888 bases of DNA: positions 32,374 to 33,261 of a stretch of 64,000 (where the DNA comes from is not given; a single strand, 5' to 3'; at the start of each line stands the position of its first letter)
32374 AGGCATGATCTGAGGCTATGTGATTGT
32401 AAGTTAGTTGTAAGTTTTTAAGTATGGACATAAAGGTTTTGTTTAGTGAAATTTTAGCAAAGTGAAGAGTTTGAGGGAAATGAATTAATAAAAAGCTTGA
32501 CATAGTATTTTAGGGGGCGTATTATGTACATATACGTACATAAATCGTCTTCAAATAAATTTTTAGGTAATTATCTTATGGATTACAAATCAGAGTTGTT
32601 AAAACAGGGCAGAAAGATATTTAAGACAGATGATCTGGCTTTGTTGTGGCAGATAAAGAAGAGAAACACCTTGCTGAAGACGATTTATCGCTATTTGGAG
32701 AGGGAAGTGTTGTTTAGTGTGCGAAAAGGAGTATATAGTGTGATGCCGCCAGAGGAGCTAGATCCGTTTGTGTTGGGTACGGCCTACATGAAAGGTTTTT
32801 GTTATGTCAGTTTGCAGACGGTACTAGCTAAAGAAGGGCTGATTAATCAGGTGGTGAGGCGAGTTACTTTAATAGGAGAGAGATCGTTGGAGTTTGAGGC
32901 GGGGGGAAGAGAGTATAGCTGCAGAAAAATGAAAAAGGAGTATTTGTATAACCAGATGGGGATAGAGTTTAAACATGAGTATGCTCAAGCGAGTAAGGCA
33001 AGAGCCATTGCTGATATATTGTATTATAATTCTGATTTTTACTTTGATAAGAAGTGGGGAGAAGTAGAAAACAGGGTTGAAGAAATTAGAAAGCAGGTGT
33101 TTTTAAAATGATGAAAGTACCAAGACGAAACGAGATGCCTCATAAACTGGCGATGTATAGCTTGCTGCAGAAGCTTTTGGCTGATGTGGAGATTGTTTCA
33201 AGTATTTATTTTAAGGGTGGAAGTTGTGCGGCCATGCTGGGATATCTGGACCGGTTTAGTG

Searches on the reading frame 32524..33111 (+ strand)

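Call 10: search_protein_families(library=pfam, proteins=[window:32524-33111:+], max_evalue=0.001)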
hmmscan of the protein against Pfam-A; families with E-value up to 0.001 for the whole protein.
window:32524-33111:+ (195 aa): 0 families

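Call 21: search_protein_families(library=padloc, proteins=[window:32524-33111:+], max_evalue=0.001)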
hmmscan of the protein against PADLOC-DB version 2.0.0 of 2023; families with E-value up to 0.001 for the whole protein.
window:32524-33111:+ (195 aa): 13 families
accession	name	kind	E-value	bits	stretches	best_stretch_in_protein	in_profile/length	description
PDLC02255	AbiEi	-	6.2e-22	76.1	1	25-176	8-155/186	AbiEi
PDLC02241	AbiEi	-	3.6e-13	47.7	1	31-172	13-149/199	AbiEi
PDLC02232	AbiEi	-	3.9e-12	44.4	1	23-166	11-160/177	AbiEi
PDLC02267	AbiEi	-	9.8e-10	36.3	1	24-167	12-153/252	AbiEi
PDLC02230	AbiEi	-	3.4e-08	31.4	1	45-176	14-145/192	AbiEi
PDLC02272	AbiEi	-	1.1e-07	29.9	1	53-171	32-153/200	AbiEi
PDLC02269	AbiEi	-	1.9e-06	25.4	1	19-140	1-122/251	AbiEi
PDLC02240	AbiEi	-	3.9e-06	24.5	1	30-178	15-171/216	AbiEi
PDLC02266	AbiEi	-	5.9e-06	23.8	1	18-77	3-61/258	AbiEi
PDLC02282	AbiEi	-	2.5e-05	21.8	1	18-77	3-61/260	AbiEi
PDLC02287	AbiEi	-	3.6e-05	21.4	1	20-140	2-122/253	AbiEi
PDLC02225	AbiEi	-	7.1e-05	20.6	1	28-170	9-149/198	AbiEi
PDLC02274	AbiEi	-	0.0004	18.1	1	54-125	38-113/217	AbiEi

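Call 51: search_protein_families(library=ncbifam, proteins=[window:32578-33111:+], max_evalue=0.01)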
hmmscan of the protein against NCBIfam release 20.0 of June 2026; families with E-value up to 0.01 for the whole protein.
window:32578-33111:+ (177 aa): 1 family
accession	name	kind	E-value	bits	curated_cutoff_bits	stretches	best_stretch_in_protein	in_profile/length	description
NF047376.1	TAA_AbiEi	equivalog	7.4e-12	45.3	150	1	6-148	12-162/172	type IV toxin-antitoxin system AbiEi family antitoxin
